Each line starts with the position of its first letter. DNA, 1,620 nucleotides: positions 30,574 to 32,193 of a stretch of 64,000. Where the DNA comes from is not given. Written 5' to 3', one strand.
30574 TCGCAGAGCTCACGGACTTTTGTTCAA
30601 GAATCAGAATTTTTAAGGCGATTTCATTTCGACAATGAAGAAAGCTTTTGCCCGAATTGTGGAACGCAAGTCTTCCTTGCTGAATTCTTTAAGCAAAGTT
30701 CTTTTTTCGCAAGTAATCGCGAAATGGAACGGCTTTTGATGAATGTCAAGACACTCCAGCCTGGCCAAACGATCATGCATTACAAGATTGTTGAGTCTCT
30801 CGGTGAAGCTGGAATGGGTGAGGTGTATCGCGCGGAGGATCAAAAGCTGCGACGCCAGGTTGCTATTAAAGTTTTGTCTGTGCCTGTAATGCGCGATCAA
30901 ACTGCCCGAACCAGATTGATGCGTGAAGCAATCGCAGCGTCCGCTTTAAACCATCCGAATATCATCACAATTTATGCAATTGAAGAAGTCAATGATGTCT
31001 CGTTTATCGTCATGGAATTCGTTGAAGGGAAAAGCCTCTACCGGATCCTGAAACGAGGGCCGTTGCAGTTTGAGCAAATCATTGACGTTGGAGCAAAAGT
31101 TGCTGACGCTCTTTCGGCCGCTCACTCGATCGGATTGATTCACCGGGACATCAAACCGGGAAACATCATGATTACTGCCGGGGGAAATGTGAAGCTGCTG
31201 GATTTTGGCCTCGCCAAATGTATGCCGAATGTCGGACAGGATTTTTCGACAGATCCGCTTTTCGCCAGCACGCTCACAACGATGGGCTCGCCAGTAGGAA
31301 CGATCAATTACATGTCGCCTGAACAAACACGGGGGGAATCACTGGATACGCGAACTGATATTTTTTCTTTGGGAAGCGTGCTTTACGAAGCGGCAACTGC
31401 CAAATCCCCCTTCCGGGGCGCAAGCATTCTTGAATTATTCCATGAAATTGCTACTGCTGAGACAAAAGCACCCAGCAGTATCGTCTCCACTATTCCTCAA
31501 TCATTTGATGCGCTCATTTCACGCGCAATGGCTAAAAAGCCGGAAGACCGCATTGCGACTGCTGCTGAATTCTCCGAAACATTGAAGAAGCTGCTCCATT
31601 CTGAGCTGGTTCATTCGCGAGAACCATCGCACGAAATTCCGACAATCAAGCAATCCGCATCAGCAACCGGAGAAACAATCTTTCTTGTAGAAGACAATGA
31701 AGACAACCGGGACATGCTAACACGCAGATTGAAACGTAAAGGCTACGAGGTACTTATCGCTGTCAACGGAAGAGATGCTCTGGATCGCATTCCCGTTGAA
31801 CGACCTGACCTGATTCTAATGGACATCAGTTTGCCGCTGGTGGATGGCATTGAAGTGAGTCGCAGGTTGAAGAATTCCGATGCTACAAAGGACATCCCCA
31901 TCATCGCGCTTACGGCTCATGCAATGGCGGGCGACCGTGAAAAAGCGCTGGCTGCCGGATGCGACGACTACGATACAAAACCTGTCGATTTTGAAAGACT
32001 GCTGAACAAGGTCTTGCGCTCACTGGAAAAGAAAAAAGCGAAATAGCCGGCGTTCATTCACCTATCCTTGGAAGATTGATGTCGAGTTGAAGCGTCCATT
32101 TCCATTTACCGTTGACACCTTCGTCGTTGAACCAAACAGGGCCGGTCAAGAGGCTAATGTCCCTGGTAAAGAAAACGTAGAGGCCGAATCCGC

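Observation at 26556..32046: Signalling cassette: hybrid HK (HAMP-PAS-GAF-HisKA-HATPase-REC-REC), degenerate receiver, Ser/Thr kinase fused to a receiver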

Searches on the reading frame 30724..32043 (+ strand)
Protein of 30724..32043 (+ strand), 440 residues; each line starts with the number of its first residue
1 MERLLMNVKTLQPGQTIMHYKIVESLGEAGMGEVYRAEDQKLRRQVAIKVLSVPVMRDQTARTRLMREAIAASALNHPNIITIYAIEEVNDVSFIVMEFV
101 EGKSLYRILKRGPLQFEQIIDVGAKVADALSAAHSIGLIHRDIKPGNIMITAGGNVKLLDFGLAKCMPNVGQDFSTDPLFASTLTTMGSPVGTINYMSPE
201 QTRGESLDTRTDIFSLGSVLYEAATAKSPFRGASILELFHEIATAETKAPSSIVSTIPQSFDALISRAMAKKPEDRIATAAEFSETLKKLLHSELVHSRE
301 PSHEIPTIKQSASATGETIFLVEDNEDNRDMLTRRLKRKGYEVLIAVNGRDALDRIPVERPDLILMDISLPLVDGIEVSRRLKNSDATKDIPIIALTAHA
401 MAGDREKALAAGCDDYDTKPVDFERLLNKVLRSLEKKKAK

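Call 6: search_protein_families(library=pfam, max_evalue=0.01, proteins=[window:30724-32043:+])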
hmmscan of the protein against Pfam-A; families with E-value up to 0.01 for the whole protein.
window:30724-32043:+ (440 aa): 6 families
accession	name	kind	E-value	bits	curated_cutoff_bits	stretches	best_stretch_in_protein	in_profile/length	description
PF00069.31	Pkinase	-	2.8e-50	171.6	31.7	1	20-279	1-254/263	Protein kinase domain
PF07714.23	PK_Tyr_Ser-Thr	-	1.4e-33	116.7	23.1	1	21-278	2-250/258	Protein tyrosine and serine/threonine kinase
PF00072.30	Response_reg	-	5e-27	94.7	30.2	1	319-430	1-110/111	Response regulator receiver domain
PF03109.22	ABC1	-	1.2e-09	38.1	22.9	1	88-167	138-217/244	ABC1 atypical kinase-like domain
PF01636.29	APH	-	4.1e-09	37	23.2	1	137-168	169-201/239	Phosphotransferase enzyme family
PF17667.7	Pkinase_fungal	-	0.0055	15.9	24.1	1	135-221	305-381/387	Fungal protein kinase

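Call 8: find_encoding_contigs(protein=window:30724-32043:+, flank=10000, max_places=6)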
Protein window:30724-32043:+ (440 aa): no gene with exactly this product is on record in the collection.

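Call 9: find_homologous_proteins(query=window:30724-32043:+)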
Query window:30724-32043:+ (440 aa): 8000 proteins with E <= 0.001 among 8000 candidates; the best 120 are listed.
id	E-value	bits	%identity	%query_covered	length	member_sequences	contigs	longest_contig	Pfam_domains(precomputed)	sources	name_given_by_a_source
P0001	1.7e-278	941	100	99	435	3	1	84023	PF07714.24,PF00069.32,PF03109.23,PF00072.31,PF01636.30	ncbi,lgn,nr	ncbi:protein kinase [bacterium]|nr:protein kinase [bacterium]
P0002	7.6e-190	649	70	99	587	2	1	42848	PF07714.24,PF00069.32,PF03109.23,PF00072.31,PF01636.30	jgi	jgi:serine/threonine protein kinase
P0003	1.4e-185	635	67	99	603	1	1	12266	PF07714.24,PF00069.32,PF03109.23,PF00072.31,PF01636.30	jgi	jgi:serine/threonine protein kinase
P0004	1.8e-184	632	67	100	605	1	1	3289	PF07714.24,PF00069.32,PF03109.23,PF00072.31,PF01636.30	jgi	jgi:serine/threonine protein kinase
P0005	6.5e-181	620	66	100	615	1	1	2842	PF07714.24,PF00069.32,PF03109.23,PF00072.31,PF01636.30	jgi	jgi:serine/threonine protein kinase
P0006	1.6e-161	556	69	85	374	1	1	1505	PF07714.24,PF00069.32,PF03109.23,PF00072.31,PF01636.30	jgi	jgi:serine/threonine protein kinase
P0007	1.2e-141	490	55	98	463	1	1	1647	PF07714.24,PF00069.32,PF03109.23,PF00072.31,PF01636.30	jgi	jgi:Serine/threonine protein kinase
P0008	1.1e-140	487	55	63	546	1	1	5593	PF06293.21,PF07714.24,PF00069.32,PF03109.23,PF17667.8,PF01636.30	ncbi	ncbi:MAG: hypothetical protein C5B54_01275, partial [Acidobacteria bacterium]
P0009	3.9e-139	482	51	99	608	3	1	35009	PF07714.24,PF00069.32,PF03109.23,PF00072.31,PF01636.30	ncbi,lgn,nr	ncbi:response regulator [bacterium]|nr:response regulator [bacterium]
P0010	7.6e-138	478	54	98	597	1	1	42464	PF07714.24,PF00069.32,PF03109.23,PF00072.31,PF01636.30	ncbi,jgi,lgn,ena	-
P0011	3.7e-131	456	53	64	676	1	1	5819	PF06293.21,PF07714.24,PF00069.32,PF03109.23,PF17667.8,PF01636.30,PF13191.13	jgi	jgi:serine/threonine protein kinase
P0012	3.5e-123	430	43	63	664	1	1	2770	PF07714.24,PF00069.32,PF03109.23,PF14531.13,PF17667.8,PF01636.30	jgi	jgi:serine/threonine protein kinase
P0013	2.4e-109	384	56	64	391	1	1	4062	PF07714.24,PF00069.32,PF03109.23,PF01636.30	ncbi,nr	ncbi:MAG TPA: serine/threonine-protein kinase, partial [Acidobacteriota bacterium]|nr:serine/threoni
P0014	3.6e-107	377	-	-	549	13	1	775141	PF07714.24,PF00069.32,PF03109.23,PF14531.13,PF17667.8,PF01636.30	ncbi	ncbi:MAG: serine/threonine-protein kinase [Bryobacterales bacterium]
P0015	1.2e-105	372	-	-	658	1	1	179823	PF07714.24,PF00069.32,PF23198.2,PF00072.31,PF01636.30,PF20161.6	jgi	jgi:CheY-like chemotaxis protein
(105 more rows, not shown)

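Call 13: find_encoding_contigs(protein=P0001, flank=10000, max_places=3)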
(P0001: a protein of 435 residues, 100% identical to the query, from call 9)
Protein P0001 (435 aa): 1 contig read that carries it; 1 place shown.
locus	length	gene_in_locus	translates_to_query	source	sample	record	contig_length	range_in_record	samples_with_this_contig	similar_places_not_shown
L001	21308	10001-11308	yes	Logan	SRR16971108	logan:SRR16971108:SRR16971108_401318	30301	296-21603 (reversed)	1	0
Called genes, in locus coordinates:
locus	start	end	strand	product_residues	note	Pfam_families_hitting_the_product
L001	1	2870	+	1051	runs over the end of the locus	PF16819:DUF5074 (faint), PF07494:Reg_prop (faint), PF24684:Vgb_lyase (weak), PF07495:Y_Y_Y, PF00512:HisKA, PF02518:HATPase_c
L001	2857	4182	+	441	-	PF00072:Response_reg, PF00158:Sigma54_activat, PF01078:Mg_chelatase (faint), PF14532:Sigma54_activ_2, PF00004:AAA (weak), PF07728:AAA_5, PF25601:AAA_lid_14, PF02954:HTH_8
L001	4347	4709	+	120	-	PF00072:Response_reg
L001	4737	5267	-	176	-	-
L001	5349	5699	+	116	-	PF01588:tRNA_bind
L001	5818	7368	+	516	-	PF00989:PAS (weak), PF13188:PAS_8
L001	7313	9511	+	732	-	PF13185:GAF_2, PF22922:GAF_NLP (weak), PF00512:HisKA, PF02518:HATPase_c, PF00072:Response_reg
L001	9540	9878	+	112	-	PF00072:Response_reg (weak)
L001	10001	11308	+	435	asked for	PF00069:Pkinase, PF07714:PK_Tyr_Ser-Thr, PF01636:APH (faint), PF03109:ABC1 (weak), PF00072:Response_reg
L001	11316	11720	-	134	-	-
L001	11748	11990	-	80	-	-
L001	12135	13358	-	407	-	-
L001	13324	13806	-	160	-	-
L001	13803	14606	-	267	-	PF02129:Peptidase_S15 (faint), PF00561:Abhydrolase_1, PF12146:Hydrolase_4, PF12697:Abhydrolase_6, PF03096:Ndr (weak)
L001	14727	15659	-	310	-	PF13620:CarboxypepD_reg, PF25063:ARM_TT21_C, PF13414:TPR_11, PF13432:TPR_16, PF00515:TPR_1, PF07719:TPR_2, PF00515:TPR_1, PF07719:TPR_2, +18 more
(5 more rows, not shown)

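Call 14: find_encoding_contigs(protein=P0002, flank=10000, max_places=3)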
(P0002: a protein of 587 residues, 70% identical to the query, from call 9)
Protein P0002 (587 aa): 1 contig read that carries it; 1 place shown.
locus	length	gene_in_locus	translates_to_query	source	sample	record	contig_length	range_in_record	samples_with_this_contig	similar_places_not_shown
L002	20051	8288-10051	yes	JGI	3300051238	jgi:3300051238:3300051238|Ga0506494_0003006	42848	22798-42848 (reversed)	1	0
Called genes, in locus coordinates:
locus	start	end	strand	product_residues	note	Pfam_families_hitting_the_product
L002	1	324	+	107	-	?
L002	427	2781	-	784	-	-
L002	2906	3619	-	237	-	PF03976:PPK2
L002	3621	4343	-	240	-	PF03976:PPK2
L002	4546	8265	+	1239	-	PF00989:PAS, PF13188:PAS_8 (weak), PF13426:PAS_9, PF08447:PAS_3, PF13185:GAF_2, PF00512:HisKA, PF02518:HATPase_c, PF00072:Response_reg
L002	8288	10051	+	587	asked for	PF00069:Pkinase, PF01636:APH (faint), PF07714:PK_Tyr_Ser-Thr, PF03109:ABC1, PF00072:Response_reg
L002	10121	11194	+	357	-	PF07642:BBP2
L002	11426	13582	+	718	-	PF01471:PG_binding_1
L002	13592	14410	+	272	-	PF03781:FGE-sulfatase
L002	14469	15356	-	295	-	-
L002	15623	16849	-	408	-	-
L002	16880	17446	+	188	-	-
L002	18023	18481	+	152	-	PF02566:OsmC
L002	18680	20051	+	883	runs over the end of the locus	PF00069:Pkinase, PF07714:PK_Tyr_Ser-Thr, PF26549:Tricorn_N, PF26550:Tricorn_2nd, PF07676:PD40, PF26549:Tricorn_N, PF26550:Tricorn_2nd, PF07676:PD40, +7 more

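Call 15: find_encoding_contigs(protein=P0003, flank=10000, max_places=3)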
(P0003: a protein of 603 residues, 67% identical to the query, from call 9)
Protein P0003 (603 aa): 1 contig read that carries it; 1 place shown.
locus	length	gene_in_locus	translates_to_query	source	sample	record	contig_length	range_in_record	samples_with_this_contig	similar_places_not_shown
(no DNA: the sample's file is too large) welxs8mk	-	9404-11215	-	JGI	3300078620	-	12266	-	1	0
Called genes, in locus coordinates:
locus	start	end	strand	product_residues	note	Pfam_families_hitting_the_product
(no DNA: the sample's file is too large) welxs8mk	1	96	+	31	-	?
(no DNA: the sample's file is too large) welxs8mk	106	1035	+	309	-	PF02739:5_3_exonuc_N, PF01367:5_3_exonuc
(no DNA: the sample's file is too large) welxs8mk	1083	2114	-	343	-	PF01075:Glyco_transf_9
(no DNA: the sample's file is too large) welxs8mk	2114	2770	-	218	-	PF13640:2OG-FeII_Oxy_3, PF13661:2OG-FeII_Oxy_4 (weak)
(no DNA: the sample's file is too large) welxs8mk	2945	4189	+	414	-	PF04932:Wzy_C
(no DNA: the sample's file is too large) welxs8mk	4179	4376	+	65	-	PF10041:DUF2277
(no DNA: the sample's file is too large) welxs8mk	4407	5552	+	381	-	-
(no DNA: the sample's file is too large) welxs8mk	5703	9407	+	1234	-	PF00989:PAS, PF13188:PAS_8 (weak), PF13426:PAS_9, PF08447:PAS_3 (weak), PF13185:GAF_2, PF00512:HisKA, PF02518:HATPase_c, PF00072:Response_reg, +2 more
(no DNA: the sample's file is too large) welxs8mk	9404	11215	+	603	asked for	PF00069:Pkinase, PF07714:PK_Tyr_Ser-Thr, PF01636:APH (faint), PF03109:ABC1 (weak), PF00072:Response_reg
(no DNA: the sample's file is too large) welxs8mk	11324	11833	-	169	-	PF04972:BON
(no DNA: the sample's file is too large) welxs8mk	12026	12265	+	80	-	?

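Call 16: find_encoding_contigs(protein=P0009, flank=10000, max_places=3)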
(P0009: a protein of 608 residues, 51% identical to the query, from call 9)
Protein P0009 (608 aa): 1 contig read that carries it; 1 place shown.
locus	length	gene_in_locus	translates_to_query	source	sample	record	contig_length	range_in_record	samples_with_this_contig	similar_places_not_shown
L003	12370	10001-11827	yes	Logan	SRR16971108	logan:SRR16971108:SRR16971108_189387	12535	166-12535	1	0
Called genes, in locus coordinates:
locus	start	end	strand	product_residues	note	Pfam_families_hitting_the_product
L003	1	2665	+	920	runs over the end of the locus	PF00246:Peptidase_M14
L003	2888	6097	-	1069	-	PF00930:DPPIV_N (faint), PF26549:Tricorn_N, PF26550:Tricorn_2nd, PF07676:PD40, PF26549:Tricorn_N, PF26550:Tricorn_2nd (weak), PF01979:Amidohydro_1, PF07969:Amidohydro_3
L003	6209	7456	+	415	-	PF16491:Peptidase_M48_N, PF01435:Peptidase_M48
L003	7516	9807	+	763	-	PF00069:Pkinase, PF01636:APH (faint), PF03109:ABC1, PF07714:PK_Tyr_Ser-Thr, PF17680:FlgO (faint), PF13429:TPR_15 (faint), PF13424:TPR_12 (faint), PF13414:TPR_11 (weak), +11 more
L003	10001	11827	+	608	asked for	PF00072:Response_reg, PF00069:Pkinase, PF01636:APH (faint), PF07714:PK_Tyr_Ser-Thr, PF03109:ABC1 (weak), PF00072:Response_reg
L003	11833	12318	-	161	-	PF13717:Zn_ribbon_4 (faint), PF16697:Yop-YscD_cpl, PF00498:FHA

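Call 17: find_encoding_contigs(protein=P0010, flank=10000, max_places=3)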
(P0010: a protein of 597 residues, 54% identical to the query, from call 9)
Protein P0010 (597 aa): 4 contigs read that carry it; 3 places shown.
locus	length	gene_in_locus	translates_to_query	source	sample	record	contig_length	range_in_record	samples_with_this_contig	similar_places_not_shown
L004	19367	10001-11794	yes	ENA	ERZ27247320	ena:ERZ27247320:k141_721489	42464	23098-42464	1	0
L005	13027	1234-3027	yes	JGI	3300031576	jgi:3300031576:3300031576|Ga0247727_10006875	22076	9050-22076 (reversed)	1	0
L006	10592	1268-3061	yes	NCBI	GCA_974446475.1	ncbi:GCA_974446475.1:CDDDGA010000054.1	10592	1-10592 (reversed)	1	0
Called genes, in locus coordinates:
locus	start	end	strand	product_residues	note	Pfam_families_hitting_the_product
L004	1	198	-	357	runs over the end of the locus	PF02276:CytoC_RC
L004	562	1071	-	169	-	PF22784:PTP-SAK, PF22785:Tc-R-P, PF00782:DSPc (weak)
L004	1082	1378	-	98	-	-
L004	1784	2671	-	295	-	PF01370:Epimerase, PF08338:DUF1731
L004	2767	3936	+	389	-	PF25917:BSH_RND, PF25973:BSH_CzcB, PF25876:HH_MFP_RND, PF25885:HH_EMRA (weak), PF25954:Beta-barrel_RND_2, PF25990:Beta-barrel_YknX (weak), PF25989:YknX_C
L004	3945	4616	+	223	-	PF02463:SMC_N (faint), PF00005:ABC_tran, PF13304:AAA_21 (faint)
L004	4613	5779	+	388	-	PF12704:MacB_PCD, PF02687:FtsX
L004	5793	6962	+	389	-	PF12704:MacB_PCD, PF02687:FtsX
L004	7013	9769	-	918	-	PF00069:Pkinase, PF07714:PK_Tyr_Ser-Thr, PF01636:APH (faint), PF03109:ABC1 (weak), PF06293:Kdo (weak), PF00930:DPPIV_N (faint), PF26550:Tricorn_2nd (faint), PF26549:Tricorn_N, +2 more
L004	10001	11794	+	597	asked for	PF00072:Response_reg (weak), PF00069:Pkinase, PF07714:PK_Tyr_Ser-Thr, PF01636:APH (faint), PF03109:ABC1 (weak), PF00072:Response_reg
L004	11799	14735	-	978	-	PF02743:dCache_1 (weak), PF00672:HAMP, PF00989:PAS, PF08448:PAS_4, PF13426:PAS_9, PF00512:HisKA, PF02518:HATPase_c, PF00072:Response_reg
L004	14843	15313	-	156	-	PF12849:PBP_like_2 (weak)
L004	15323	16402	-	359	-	-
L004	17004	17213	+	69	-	PF21748:UPF0150, PF15919:HicB_lk_antitox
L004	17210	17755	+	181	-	-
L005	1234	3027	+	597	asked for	PF00072:Response_reg (weak), PF00069:Pkinase, PF07714:PK_Tyr_Ser-Thr, PF01636:APH (faint), PF03109:ABC1 (weak), PF00072:Response_reg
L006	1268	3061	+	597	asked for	PF00072:Response_reg (weak), PF00069:Pkinase, PF07714:PK_Tyr_Ser-Thr, PF01636:APH (faint), PF03109:ABC1 (weak), PF00072:Response_reg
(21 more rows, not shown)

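Call 22: find_related_loci(query=A1, collection=genome_contigs, flank=8000)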
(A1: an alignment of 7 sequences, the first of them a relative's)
Query A1 (587 aa) in genome_contigs; peptide patterns used: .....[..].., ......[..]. (x = any residue, [..] = any of these).
600 stretches matched a pattern (row limit reached: there are more); 598 encode a relative of the query (tblastn E <= 1e-3); the best 80 are kept; 80 distinct loci.
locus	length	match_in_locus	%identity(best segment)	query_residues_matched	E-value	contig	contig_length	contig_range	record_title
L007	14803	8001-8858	50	160-444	1e-83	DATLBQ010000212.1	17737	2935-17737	MAG TPA_asm: Pyrinomonadaceae bacterium isolate SMAG_U14302 k141_8366329, whole genome shotgun sequence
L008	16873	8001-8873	47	162-448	1e-78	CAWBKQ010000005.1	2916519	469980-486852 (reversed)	MAG: uncultured Acidobacteriaceae bacterium isolate MFD05512.bin.1.187 genome assembly, contig: contig_5410, whole genom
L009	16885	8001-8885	47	159-447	3e-78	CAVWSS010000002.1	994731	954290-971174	MAG: uncultured Acidobacteriota bacterium isolate MFD01633.bin.1.230 genome assembly, contig: contig_1139, whole genome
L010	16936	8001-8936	46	141-448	1e-77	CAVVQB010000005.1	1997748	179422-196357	MAG: uncultured Acidobacteriaceae bacterium isolate MFD02579.bin.1.51 genome assembly, contig: contig_2358, whole genome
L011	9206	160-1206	42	162-498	1e-76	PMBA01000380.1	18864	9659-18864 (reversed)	MAG: Acidobacteriaceae bacterium isolate fen_338 73.20120700_E3M.96_contig_309189, whole genome shotgun sequence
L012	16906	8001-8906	45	162-463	8e-76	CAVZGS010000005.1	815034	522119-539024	MAG: uncultured Acidobacteriaceae bacterium isolate MFD04463.bin.2.175 genome assembly, contig: contig_4056, whole genom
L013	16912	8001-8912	46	162-461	4e-75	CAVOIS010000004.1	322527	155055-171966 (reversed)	MAG: uncultured Acidobacteriota bacterium isolate MFD10071.bin.2.117 genome assembly, contig: contig_33664, whole genome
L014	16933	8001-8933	45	162-463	4e-75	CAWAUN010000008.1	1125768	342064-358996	MAG: uncultured Acidobacteriaceae bacterium isolate MFD09567.bin.1.136 genome assembly, contig: contig_44115, whole geno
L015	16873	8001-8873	47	162-444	8e-75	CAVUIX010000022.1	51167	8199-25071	MAG: uncultured Acidobacteriota bacterium isolate MFD02199.bin.2.111 genome assembly, contig: contig_36356, whole genome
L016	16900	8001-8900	46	155-444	3e-74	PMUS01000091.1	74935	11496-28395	MAG: Acidobacteria bacterium isolate palsa_146 73.20110700_P3M.6_contig_9970, whole genome shotgun sequence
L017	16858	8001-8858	45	162-441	4e-74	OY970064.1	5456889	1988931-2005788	MAG: uncultured Acidobacteriaceae bacterium isolate MFD06092.bin.c.1 genome assembly, chromosome: 1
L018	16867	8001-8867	46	162-444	2e-74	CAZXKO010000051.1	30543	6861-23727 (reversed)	MAG TPA_asm: uncultured Acidobacteriaceae bacterium isolate binchicken_co279_231 genome assembly, contig: k141_3172392,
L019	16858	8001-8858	45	162-448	1e-73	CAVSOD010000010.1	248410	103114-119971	MAG: uncultured Acidobacteriota bacterium isolate MFD03346.bin.1.72 genome assembly, contig: contig_2624, whole genome s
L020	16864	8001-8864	45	162-444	7e-74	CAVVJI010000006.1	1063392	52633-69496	MAG: Candidatus Acidoferrales bacterium isolate MFD01689.bin.2.12 genome assembly, contig: contig_31977, whole genome sh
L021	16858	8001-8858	48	162-444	1e-73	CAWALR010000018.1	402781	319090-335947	MAG: uncultured Acidobacteriaceae bacterium isolate MFD02248.bin.1.150 genome assembly, contig: contig_51217, whole geno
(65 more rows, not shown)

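Call 65: find_encoding_contigs(protein=P0004, flank=5000, max_places=3)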
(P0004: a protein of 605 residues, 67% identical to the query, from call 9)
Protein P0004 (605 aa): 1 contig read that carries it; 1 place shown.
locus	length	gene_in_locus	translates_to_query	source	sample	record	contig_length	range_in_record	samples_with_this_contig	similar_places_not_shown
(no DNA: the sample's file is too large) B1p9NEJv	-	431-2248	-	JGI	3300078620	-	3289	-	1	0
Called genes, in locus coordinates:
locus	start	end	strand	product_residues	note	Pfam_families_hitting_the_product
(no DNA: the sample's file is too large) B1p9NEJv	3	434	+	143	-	?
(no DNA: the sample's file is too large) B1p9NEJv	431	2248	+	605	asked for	PF00069:Pkinase, PF07714:PK_Tyr_Ser-Thr, PF01636:APH (faint), PF03109:ABC1 (weak), PF00072:Response_reg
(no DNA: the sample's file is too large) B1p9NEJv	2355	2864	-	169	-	PF04972:BON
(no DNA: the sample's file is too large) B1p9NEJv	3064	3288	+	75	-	?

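Call 66: find_encoding_contigs(protein=P0005, flank=5000, max_places=3)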
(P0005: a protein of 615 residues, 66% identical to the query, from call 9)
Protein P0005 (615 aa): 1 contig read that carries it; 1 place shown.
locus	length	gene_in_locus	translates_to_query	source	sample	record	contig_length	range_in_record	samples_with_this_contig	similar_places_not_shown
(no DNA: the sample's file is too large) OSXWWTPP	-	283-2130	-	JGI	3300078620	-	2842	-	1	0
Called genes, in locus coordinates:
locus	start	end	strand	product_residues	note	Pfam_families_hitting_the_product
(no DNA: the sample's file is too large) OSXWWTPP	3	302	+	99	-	?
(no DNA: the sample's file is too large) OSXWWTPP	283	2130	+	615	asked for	PF01636:APH (faint), PF00069:Pkinase, PF07714:PK_Tyr_Ser-Thr, PF03109:ABC1 (weak), PF00072:Response_reg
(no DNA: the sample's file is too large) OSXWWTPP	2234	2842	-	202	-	?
